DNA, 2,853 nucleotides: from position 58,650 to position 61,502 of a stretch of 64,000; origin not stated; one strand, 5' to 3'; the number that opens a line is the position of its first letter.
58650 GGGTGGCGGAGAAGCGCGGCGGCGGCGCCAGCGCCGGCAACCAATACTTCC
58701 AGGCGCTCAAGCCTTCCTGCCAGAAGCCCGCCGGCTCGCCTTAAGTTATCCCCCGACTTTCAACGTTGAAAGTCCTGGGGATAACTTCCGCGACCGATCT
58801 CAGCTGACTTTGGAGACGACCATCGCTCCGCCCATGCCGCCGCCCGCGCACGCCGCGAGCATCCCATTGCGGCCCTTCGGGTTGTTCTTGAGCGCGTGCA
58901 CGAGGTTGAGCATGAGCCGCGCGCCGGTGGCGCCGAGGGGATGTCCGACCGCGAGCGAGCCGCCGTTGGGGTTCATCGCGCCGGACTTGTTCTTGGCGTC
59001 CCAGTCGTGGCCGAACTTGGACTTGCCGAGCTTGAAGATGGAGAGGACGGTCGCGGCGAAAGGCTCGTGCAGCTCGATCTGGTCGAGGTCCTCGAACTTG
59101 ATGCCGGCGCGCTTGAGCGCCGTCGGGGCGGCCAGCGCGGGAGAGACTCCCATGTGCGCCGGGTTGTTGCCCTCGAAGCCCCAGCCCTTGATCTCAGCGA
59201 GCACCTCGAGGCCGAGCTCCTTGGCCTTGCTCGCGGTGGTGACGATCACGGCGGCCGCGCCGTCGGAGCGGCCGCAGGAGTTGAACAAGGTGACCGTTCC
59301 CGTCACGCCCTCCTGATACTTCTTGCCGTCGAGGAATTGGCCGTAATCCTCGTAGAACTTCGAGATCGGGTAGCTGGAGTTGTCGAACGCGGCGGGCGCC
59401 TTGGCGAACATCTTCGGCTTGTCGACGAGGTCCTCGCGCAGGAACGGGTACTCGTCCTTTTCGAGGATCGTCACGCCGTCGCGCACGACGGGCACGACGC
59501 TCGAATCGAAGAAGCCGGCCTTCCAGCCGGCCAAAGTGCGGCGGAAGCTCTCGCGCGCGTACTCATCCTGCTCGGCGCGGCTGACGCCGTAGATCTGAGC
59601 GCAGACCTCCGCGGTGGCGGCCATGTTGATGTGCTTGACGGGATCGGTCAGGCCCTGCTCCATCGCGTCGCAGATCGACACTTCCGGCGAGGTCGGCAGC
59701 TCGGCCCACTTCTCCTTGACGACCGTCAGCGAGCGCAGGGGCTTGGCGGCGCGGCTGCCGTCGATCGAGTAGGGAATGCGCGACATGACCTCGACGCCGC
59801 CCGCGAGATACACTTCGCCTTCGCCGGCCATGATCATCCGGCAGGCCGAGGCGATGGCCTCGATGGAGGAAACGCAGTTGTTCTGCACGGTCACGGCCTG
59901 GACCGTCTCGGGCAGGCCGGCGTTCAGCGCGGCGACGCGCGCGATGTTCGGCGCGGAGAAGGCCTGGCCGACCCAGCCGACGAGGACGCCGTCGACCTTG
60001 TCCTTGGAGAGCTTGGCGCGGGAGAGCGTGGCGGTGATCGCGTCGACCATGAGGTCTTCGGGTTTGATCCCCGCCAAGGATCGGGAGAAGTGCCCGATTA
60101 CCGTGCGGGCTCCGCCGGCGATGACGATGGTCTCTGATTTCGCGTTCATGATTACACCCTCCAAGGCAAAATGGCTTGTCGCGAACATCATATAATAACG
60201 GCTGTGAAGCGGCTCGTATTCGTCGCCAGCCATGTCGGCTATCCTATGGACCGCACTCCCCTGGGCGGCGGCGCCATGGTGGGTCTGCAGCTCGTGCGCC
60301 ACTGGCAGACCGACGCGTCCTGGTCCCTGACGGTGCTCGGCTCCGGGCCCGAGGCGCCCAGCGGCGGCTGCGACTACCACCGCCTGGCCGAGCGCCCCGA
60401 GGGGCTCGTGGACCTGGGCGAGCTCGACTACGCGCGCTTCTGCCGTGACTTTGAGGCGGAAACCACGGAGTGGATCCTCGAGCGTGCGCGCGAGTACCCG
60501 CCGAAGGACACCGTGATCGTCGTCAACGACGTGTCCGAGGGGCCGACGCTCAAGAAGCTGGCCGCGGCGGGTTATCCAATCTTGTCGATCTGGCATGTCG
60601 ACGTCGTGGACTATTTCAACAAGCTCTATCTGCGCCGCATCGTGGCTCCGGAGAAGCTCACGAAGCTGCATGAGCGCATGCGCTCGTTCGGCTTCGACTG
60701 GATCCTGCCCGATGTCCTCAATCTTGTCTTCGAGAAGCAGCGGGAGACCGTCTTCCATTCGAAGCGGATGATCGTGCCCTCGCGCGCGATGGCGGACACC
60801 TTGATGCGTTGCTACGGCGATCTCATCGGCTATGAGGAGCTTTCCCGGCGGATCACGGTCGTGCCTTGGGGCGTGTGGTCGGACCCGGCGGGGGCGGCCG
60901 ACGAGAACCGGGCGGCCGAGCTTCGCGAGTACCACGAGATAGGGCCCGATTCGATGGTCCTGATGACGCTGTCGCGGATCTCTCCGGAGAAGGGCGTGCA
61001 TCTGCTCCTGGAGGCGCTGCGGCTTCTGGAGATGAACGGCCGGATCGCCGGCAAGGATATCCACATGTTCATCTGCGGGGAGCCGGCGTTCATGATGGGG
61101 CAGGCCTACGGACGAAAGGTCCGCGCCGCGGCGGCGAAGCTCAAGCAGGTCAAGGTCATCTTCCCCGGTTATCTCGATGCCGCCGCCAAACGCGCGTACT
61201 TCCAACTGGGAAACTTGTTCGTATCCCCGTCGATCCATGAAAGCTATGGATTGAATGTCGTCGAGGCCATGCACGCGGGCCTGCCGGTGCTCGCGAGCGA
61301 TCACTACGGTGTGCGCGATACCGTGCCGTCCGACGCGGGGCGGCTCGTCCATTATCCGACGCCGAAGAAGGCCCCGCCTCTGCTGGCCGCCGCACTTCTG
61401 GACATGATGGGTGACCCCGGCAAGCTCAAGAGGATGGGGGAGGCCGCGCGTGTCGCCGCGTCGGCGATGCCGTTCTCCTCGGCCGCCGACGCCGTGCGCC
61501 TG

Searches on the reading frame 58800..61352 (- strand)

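Call 49: search_protein_families(library=pfam, proteins=[window:58800-61352:-])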
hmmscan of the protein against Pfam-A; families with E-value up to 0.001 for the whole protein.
window:58800-61352:- (850 aa): 4 families
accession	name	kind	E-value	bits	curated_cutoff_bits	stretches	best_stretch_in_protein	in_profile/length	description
PF00108.29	Thiolase_N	-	7.8e-50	170.1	26.4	1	409-635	1-216/260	Thiolase, N-terminal domain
PF02803.24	Thiolase_C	-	1.1e-32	112.8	27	1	716-847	2-122/123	Thiolase, C-terminal domain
PF00109.32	ketoacyl-synt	-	2.8e-05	24.3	20.8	1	486-525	167-206/252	Beta-ketoacyl synthase, N-terminal domain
PF22691.2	Thiolase_C_1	-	0.00011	22.5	28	1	740-828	22-117/144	Thiolase C-terminal domain-like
